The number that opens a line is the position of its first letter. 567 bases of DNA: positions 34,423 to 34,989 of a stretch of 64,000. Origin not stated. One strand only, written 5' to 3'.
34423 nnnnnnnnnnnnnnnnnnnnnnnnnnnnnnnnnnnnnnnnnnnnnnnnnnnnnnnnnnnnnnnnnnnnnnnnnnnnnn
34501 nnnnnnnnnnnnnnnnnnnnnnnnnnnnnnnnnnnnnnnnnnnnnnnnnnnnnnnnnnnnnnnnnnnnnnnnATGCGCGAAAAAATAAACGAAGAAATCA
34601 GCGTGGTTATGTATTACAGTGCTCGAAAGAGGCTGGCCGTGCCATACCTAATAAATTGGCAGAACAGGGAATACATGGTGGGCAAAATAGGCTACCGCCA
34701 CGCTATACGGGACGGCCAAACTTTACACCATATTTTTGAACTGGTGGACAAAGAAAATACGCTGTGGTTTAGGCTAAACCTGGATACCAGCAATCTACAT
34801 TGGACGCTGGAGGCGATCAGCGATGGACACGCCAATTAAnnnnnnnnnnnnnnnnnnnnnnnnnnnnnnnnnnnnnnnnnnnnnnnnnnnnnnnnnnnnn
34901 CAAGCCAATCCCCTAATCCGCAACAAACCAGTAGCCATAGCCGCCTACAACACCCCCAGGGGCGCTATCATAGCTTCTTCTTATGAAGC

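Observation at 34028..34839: Structured ~205-nt element plus two paralogous mini-ORFs translationally coupled to dinB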

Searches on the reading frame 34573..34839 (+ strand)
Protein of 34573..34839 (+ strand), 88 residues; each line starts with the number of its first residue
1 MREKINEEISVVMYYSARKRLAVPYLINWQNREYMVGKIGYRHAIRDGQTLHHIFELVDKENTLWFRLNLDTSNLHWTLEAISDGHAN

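Call 4: search_protein_families(library=pfam, proteins=[window:34573-34839:+], max_evalue=1)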
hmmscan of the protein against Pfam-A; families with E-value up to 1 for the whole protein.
window:34573-34839:+ (88 aa): 0 families

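Call 7: search_protein_families(library=ncbifam, proteins=[window:34573-34839:+], max_evalue=1)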
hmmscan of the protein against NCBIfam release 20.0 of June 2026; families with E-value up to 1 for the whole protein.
window:34573-34839:+ (88 aa): 0 families

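Call 8: search_protein_families(library=phrogs, proteins=[window:34573-34839:+], max_evalue=1)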
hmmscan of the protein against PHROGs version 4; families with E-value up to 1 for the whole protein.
window:34573-34839:+ (88 aa): 0 families

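Call 13: find_related_loci(query=A2, collection=genome_contigs, flank=4000)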
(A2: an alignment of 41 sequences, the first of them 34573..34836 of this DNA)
Query A2 (88 aa) in genome_contigs; peptide patterns used: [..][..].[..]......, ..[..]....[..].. (x = any residue, [..] = any of these).
71 stretches matched a pattern; 54 encode a relative of the query (tblastn E <= 1e-3); 54 distinct loci.
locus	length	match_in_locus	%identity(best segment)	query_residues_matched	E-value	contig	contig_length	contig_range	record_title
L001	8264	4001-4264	77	1-88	2e-47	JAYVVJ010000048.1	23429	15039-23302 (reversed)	MAG: Candidatus Saccharibacteria bacterium isolate GL79_DN_metabinner_11_sub GL79_DN_metabinner_11_sub_47, whole genome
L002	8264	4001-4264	76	1-88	4e-46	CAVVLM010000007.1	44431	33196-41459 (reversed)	MAG: uncultured Candidatus Saccharibacteria bacterium isolate MFD04780.bin.1.216 genome assembly, contig: contig_89953,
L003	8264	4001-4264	76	1-88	4e-46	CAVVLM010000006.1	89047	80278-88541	MAG: uncultured Candidatus Saccharibacteria bacterium isolate MFD04780.bin.1.216 genome assembly, contig: contig_52198,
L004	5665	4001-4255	80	1-85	1e-45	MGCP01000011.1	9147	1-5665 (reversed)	MAG: Candidatus Saccharibacteria bacterium RIFCSPHIGHO2_02_FULL_47_12 rifcsphigho2_02_scaffold_16962, whole genome shotg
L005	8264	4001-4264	77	1-88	7e-46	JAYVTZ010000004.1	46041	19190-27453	MAG: Burkholderiaceae bacterium isolate GL74_UP_metabat_189 GL74_UP_metabat_189_3, whole genome shotgun sequence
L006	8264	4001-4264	76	1-88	6e-46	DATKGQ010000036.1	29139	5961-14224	MAG TPA_asm: Candidatus Saccharimonadales bacterium isolate SMAG_U14555 k141_212902, whole genome shotgun sequence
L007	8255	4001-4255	79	1-85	1e-46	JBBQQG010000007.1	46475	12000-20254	MAG: Candidatus Saccharimonadales bacterium isolate Co_metawrap_1565 Cmw_1565_k141_29378288_length_46475_cov_8.9993, who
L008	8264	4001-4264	74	1-88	3e-45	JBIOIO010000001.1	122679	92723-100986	MAG: Candidatus Saccharimonadales bacterium isolate GcA13-10 k141_139019_length_122679_cov_85.7846, whole genome shotgun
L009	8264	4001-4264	77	1-88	6e-45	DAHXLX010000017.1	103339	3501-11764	MAG TPA_asm: Candidatus Saccharibacteria bacterium isolate clean1607 k141_739481, whole genome shotgun sequence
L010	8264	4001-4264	75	1-88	5e-45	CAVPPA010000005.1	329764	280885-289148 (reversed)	MAG: uncultured Candidatus Saccharibacteria bacterium isolate MFD00008.bin.2.54 genome assembly, contig: contig_55691, w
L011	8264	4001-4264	75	1-88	3e-44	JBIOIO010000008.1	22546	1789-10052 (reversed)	MAG: Candidatus Saccharimonadales bacterium isolate GcA13-10 k141_1746936_length_22546_cov_92.0343, whole genome shotgun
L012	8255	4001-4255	79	1-85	2e-44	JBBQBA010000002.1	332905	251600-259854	MAG: Candidatus Saccharimonadales bacterium isolate Co_metawrap_1413 Cmw_1413_k141_12873749_length_332905_cov_12.0000, w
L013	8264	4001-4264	74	1-88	3e-44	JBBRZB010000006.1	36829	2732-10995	MAG: Candidatus Saccharimonadales bacterium isolate metawrap_la5_19 metawrap_la5_19_K_159169_L_36829_cov_16.0000, whole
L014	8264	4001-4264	75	1-88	2e-44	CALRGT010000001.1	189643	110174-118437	MAG: uncultured Candidatus Saccharimonas sp. isolate MsH-01oct19-19 genome assembly, contig: MsH-01oct19-C63, whole geno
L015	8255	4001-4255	78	1-85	3e-44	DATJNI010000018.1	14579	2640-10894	MAG TPA_asm: Candidatus Sulfotelmatobacter sp. isolate SMAG_U14857 k141_3700649, whole genome shotgun sequence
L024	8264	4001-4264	72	1-88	6e-43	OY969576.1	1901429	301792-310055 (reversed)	MAG: uncultured bacterium isolate MFD04463.bin.1.146 genome assembly, chromosome: 1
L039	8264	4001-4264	65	1-88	2e-38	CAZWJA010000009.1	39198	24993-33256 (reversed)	MAG TPA_asm: uncultured Candidatus Saccharibacteria bacterium isolate SRP192515_co2_169 genome assembly, contig: NODE_69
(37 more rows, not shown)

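Call 22: predict_structure(alignment_id=A2)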
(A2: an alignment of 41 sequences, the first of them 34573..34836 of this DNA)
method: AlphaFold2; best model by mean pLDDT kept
length: 88 residues; sequences in the alignment: 41
mean_pLDDT: 90.5   pTM: 0.79
mean pLDDT of the five models: 90.5, 89.1, 88.4, 87.8, 48.1
residues with pLDDT >= 90: 64; 70-90: 20; 50-70: 3; < 50: 1
segments of 3 or more residues with pLDDT < 50: none
pLDDT, mean of each block of 10 residues (from residue 1): 88 91 94 93 87 94 95 95 74
secondary structure, 60 per line:
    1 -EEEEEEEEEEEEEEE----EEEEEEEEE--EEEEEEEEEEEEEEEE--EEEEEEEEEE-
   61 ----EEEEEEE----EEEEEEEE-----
elements in order: E2-16 E21-29 E32-47 E50-59 E65-71 E76-83
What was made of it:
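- On Standalone ImuB-C domain family (GSU0042-like): The AF2 model has six strands and pLDDT 90.5 (call 22).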

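Call 26: fold_search(model_id=the predicted structure, library=pdb)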
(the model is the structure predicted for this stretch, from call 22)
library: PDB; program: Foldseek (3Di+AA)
matches with E <= 10: 720; with E <= 0.001: 0
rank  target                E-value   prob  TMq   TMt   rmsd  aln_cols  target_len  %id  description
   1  3f5n_C                1.2e-01  0.72  0.33  0.10  11.4        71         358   14  Structure of native human neuroserpin (released 2009-05-26)
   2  4o3w_B                1.8e-01  0.51  0.30  0.07   9.9        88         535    4  Crystal structure of the vaccine antigen Transferrin Binding Protein B (TbpB) mutant Tyr-63-Ala from Actinobacillus su (released 2015-01-14)
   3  9azz_A                2.0e-01  0.30  0.28  0.16  15.4       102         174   11  Crystal structure of outer membrane lipoprotein carrier protein (LolA) from Ehrlichia ruminantium (released 2024-03-20)
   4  4ic0_B                2.2e-01  0.69  0.31  0.10   9.1        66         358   11  Crystal Structure of PAI-1 in Complex with Gallate (released 2013-12-11)
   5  4g8o_A                2.8e-01  0.30  0.28  0.09  11.0        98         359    8  Crystal Structure of a novel small molecule inactivator bound to plasminogen activator inhibitor-1 (released 2013-12-25)
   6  3hks_B                2.9e-01  0.75  0.39  0.28   6.4        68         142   12  Crystal structure of eukaryotic translation initiation factor eIF-5A2 from Arabidopsis thaliana (released 2009-09-29)
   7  1a7c_A                2.9e-01  0.51  0.31  0.09   9.7        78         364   10  HUMAN PLASMINOGEN ACTIVATOR INHIBITOR TYPE-1 IN COMPLEX WITH A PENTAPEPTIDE (released 1999-03-23)
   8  6i8s_A                3.1e-01  0.44  0.29  0.09   9.1        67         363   10  Discovery and characterisation of an antibody that selectively modulates the inhibitory activity of plasminogen activa (released 2019-02-13)
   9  1dvm_B                3.3e-01  0.47  0.29  0.09   9.0        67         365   10  ACTIVE FORM OF HUMAN PAI-1 (released 2000-09-06)
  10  1b3k_B                3.4e-01  0.44  0.30  0.09  11.2        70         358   10  Plasminogen activator inhibitor-1 (released 1999-12-11)
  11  3eox                  3.6e-01  0.60  0.31  0.09   8.9        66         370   11  High quality structure of cleaved PAI-1-stab (released 2009-02-17)
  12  4o3w_A                3.6e-01  0.28  0.26  0.07  10.3        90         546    4  Crystal structure of the vaccine antigen Transferrin Binding Protein B (TbpB) mutant Tyr-63-Ala from Actinobacillus su (released 2015-01-14)
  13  6gwq_A                3.8e-01  0.57  0.31  0.10   9.1        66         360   11  Crystal Structure of Stabilized Active Plasminogen Activator Inhibitor-1 (PAI-1-stab) in Complex with an Inhibitory Na (released 2020-01-01)
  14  1oc0_A                4.0e-01  0.54  0.31  0.09   9.1        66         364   11  plasminogen activator inhibitor-1 complex with somatomedin B domain of vitronectin (released 2003-06-19)
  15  1b3k_A                4.0e-01  0.51  0.30  0.09   9.1        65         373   11  Plasminogen activator inhibitor-1 (released 1999-12-11)
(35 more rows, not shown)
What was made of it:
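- On Standalone ImuB-C domain family (GSU0042-like): The best Foldseek PDB hit has E 0.12 and TM below 0.4 (call 26).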

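Call 29: search_protein_representatives(alignment_id=A2)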
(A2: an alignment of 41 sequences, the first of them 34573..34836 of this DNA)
Query: 41 sequences, 88 profile positions. Proteins with E-value up to 0.001 (for the whole library): 343; up to 1e-10: 95; up to 1e-30: 2. The best 150 are listed.
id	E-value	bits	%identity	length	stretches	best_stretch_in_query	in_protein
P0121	4.4e-41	155.0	-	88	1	1-87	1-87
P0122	4.4e-32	126.1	-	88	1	1-87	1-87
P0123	1.3e-26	108.6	-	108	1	21-87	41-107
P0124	3.4e-26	107.2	-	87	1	1-86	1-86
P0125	1.0e-25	105.7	-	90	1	13-72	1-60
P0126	4.1e-25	103.7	-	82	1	1-87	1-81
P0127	1.0e-21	92.9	-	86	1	1-87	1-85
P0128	7.5e-21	90.1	-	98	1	1-82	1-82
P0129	1.7e-20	88.9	-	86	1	1-87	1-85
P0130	1.8e-20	88.9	-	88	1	1-86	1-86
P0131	3.7e-20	87.9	-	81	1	1-69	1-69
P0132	1.2e-19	86.2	-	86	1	1-87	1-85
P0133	2.3e-19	85.3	-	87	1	1-87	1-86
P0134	2.4e-19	85.3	-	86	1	1-85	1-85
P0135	2.6e-19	85.2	-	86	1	1-87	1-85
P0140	5.6e-18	80.9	-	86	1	1-87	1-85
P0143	2.8e-17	78.6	-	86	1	1-86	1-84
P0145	4.1e-17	78.1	-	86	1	1-87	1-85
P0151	4.1e-16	74.9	-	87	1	1-85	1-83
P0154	1.0e-15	73.6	-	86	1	1-87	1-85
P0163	2.9e-15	72.2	-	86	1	1-87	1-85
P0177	1.2e-13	67.0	-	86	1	1-87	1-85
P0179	1.7e-13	66.5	-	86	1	1-86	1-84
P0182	2.3e-13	66.1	-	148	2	1-57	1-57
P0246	2.4e-09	53.2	-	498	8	20-44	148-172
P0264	1.1e-08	51.1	-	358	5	60-87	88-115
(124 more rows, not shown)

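Call 32: search_protein_families(library=pfam, alignment_id=A3, max_evalue=1)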
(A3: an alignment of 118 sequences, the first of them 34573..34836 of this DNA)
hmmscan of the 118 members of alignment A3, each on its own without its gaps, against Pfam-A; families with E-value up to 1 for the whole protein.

A. member 1, window:34573-34836:+ (88 aa): 0 families

B. families by the number of members that match (of 118 scanned): 43 families (the first 25 are shown)
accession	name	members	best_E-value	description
PF20114.4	DUF6504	32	1.2e-05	Domain of unknown function (DUF6504)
PF00928.26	Adap_comp_sub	2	0.025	Adaptor complexes medium subunit family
PF05979.17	DUF896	2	0.048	Bacterial protein of unknown function (DUF896)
PF15165.12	REC114-like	2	0.051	Meiotic recombination protein REC114-like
PF20548.3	DUF6762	1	0.0037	Family of unknown function (DUF6762)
PF03307.20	Adeno_E3_15_3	1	0.008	Adenovirus 15.3kD protein in E3 region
PF21103.3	PH1_SSRP1-like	1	0.012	SSRP1 PH domain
PF13425.11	O-antigen_lig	1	0.013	O-antigen ligase like membrane protein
PF08207.18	EFP_N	1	0.014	Elongation factor P (EF-P) KOW-like domain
PF03405.20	FA_desaturase_2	1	0.021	Fatty acid desaturase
PF12158.14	DUF3592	1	0.021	Domain of unknown function (DUF3592)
PF19260.4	DUF5903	1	0.022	Family of unknown function (DUF5903)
PF19039.6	ASK_PH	1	0.022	ASK kinase PH domain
PF09148.16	DUF1934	1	0.024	Domain of unknown function (DUF1934)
PF13551.12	HTH_29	1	0.026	Winged helix-turn helix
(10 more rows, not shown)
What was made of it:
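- On Pfam DUF6504 (PF20114): 32 of 118 family members hit PF20114, with best E 1.2e-5 (call 32).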

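Call 33: search_solved_structures(query=A3, max_evalue=10)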
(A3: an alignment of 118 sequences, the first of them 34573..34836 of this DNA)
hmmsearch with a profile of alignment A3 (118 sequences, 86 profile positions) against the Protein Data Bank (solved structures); distinct sequences matched with E-value up to 10: 1.
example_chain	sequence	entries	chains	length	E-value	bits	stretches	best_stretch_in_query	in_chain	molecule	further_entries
5xfm_A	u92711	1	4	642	0.062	16.7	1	22-66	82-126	Alpha-glucosidase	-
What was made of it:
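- Tried and rejected: A sequence search of PDB gave only noise (call 33).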

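Call 37: search_protein_families(library=pfam, proteins=[P0140, P0143, P0145, P0163, P0177, P0179, P0154, P0151, P0132], max_evalue=1)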
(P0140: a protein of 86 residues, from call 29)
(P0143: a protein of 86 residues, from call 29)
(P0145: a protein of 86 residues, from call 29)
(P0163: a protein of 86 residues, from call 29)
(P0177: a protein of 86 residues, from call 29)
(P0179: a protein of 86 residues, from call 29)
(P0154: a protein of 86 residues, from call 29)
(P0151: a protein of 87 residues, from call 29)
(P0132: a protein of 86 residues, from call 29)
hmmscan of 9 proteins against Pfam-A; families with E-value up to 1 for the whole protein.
P0140 (86 aa): 0 families

P0143 (86 aa): 4 families
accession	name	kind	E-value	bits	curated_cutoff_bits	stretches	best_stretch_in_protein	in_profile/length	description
PF21103.3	PH1_SSRP1-like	-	0.012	16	27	1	28-55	50-77/130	SSRP1 PH domain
PF19653.4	DUF6156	-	0.044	14.3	27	1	34-85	7-57/96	Family of unknown function (DUF6156)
PF20114.4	DUF6504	-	0.09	13.5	24.2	1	2-40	3-43/103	Domain of unknown function (DUF6504)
PF15165.12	REC114-like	-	0.13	12.5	27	1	34-76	46-87/236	Meiotic recombination protein REC114-like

P0145 (86 aa): 0 families

P0163 (86 aa): 0 families

P0177 (86 aa): 0 families

P0179 (86 aa): 1 family
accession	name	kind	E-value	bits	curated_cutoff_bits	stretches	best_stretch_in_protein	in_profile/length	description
PF20114.4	DUF6504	-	0.0094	16.6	24.2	1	3-42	4-45/103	Domain of unknown function (DUF6504)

P0154 (86 aa): 1 family
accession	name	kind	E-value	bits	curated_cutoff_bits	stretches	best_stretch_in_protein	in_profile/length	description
PF20114.4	DUF6504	-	0.13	13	24.2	1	10-43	11-46/103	Domain of unknown function (DUF6504)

P0151 (87 aa): 1 family
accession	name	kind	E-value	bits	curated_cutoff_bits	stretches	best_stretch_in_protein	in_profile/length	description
PF08207.18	EFP_N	-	0.014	15.8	23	1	25-51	9-34/58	Elongation factor P (EF-P) KOW-like domain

P0132 (86 aa): 2 families
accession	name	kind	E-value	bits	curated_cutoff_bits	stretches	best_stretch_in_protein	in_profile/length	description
PF20114.4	DUF6504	-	0.15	12.7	24.2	1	2-46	3-49/103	Domain of unknown function (DUF6504)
PF12872.13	OST-HTH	-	0.2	12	23.8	1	19-53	6-40/71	OST-HTH/LOTUS domain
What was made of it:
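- On Pfam DUF6504 (PF20114): The hits whose scores were printed are 13-17 bits, below the gathering threshold (call 37).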

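Call 38: find_encoding_contigs(protein=P0140, flank=4000, max_places=4)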
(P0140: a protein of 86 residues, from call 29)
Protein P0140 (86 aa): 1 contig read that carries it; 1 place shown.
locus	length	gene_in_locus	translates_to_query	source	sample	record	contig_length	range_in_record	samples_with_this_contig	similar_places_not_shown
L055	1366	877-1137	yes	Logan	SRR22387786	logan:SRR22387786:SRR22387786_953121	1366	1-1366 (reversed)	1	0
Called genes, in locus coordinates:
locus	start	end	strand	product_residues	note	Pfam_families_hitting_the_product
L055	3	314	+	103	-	?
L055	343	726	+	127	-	-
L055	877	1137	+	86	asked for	-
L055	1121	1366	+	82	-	?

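Call 42: search_protein_families(library=pfam, proteins=[L055:877-1137:+, P0246, P0264, P0182], max_evalue=1)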
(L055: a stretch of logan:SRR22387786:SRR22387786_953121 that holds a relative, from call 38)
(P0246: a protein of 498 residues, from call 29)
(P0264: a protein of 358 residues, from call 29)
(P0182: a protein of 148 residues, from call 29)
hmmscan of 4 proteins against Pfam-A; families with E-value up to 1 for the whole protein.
L055:877-1137:+ (86 aa): 0 families

P0246 (498 aa): 8 families
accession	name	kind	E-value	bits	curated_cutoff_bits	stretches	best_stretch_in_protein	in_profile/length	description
PF10618.14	Tail_tube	-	1.4e-35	122.1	23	9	55-103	29-76/117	Phage tail tube protein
PF18385.6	Tiam_CC_Ex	-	7.5e-10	39.4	25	0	237-268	26-57/98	T-lymphoma invasion and metastasis CC-Ex domain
PF07153.16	Marek_SORF3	-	1.9e-09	37.6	25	0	183-236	142-196/290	Marek's disease-like virus SORF3 protein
PF19465.4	DUF6002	-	7.6e-08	31.9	25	0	37-82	380-425/447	Family of unknown function (DUF6002)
PF13511.11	DUF4124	-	9.5e-07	29.4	22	0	218-244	21-48/56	Domain of unknown function (DUF4124)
PF16094.10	PAC1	-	2.7e-06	27.1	28.4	0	345-369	115-139/283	Proteasome assembly chaperone 4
PF19422.4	Ariadne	-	0.24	11.6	23.5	0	15-27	17-29/262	Ariadne domain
PF04547.17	Anoctamin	-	0.75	9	28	0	38-68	381-411/460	Calcium-activated chloride channel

P0264 (358 aa): 19 families
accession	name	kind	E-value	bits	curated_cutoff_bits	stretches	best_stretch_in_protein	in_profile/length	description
PF16184.11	Cadherin_3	-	5e-09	36.5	25.5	0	278-315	14-52/106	Cadherin-like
PF24354.1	NDNF_N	-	2.3e-07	30.9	25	0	281-312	46-75/133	Neuron-derived neurotrophic factor, N-terminal domain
PF00630.25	Filamin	-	2.1e-06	28.9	26.9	0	42-81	51-87/93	Filamin/ABP280 repeat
PF03698.18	UPF0180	-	2.3e-06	28.1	25.4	0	30-61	3-34/77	Uncharacterised protein family (UPF0180)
PF25404.1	PH_29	-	5.1e-06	26.5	27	0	158-181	57-80/155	PH-like domain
PF22636.2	FlK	-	2e-05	25.1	27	0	236-280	29-73/103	Fluoroacetyl-CoA-specific thioesterase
PF13120.11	DUF3974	-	4.5e-05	24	25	0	297-356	29-87/126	Domain of unknown function (DUF3974)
PF07460.16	NUMOD3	-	6.2e-05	23.3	20.4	0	70-80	3-14/37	NUMOD3 motif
PF08779.16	bCoV_NS7A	-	0.00024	21.7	27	0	57-94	45-82/107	Betacoronavirus NS7A protein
PF22483.2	Mu-transpos_C_2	-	0.00069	19.7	27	0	69-91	37-59/73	Mu transposase, C-terminal domain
PF18559.7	Exop_C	-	0.003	17.8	26.1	0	108-140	76-108/155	Galactose-binding domain-like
PF23674.1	RYYR-CCHC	-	0.0042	17.4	27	0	284-306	22-44/79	RYYR-CCHC domain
PF18337.7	Tudor_RapA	-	0.012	16.3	26.4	0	288-314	15-41/62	RapA N-terminal Tudor like domain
PF13917.11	zf-CCHC_3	-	0.015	15.6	27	0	299-320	15-34/41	Zinc knuckle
PF22073.2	Cep192_D4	-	0.051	14.2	35.5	0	275-317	3-45/112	Cep192 domain 4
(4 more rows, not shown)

P0182 (148 aa): 0 families

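Call 103: search_protein_families(library=pfam, proteins=[L024:3253-3921:-, L039:3460-3711:+, L039:3692-3949:+], max_evalue=0.1)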
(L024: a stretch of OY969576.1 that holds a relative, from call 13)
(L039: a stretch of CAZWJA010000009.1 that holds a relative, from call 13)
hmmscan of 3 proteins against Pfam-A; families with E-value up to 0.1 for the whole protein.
L024:3253-3921:- (222 aa): 1 family
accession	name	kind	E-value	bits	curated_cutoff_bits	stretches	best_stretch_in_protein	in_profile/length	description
PF02586.19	SRAP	-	7.3e-74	248.3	27.1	1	1-210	1-214/214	SOS response associated peptidase (SRAP)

L039:3460-3711:+ (83 aa): 2 families
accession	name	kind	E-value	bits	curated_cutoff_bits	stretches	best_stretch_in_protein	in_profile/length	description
PF00817.25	IMS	-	1.9e-06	28.3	23.2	1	43-74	32-63/148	impB/mucB/samB family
PF08827.16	DUF1805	-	0.003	18.2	29.5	1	36-66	30-60/64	Domain of unknown function (DUF1805)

L039:3692-3949:+ (85 aa): 0 families
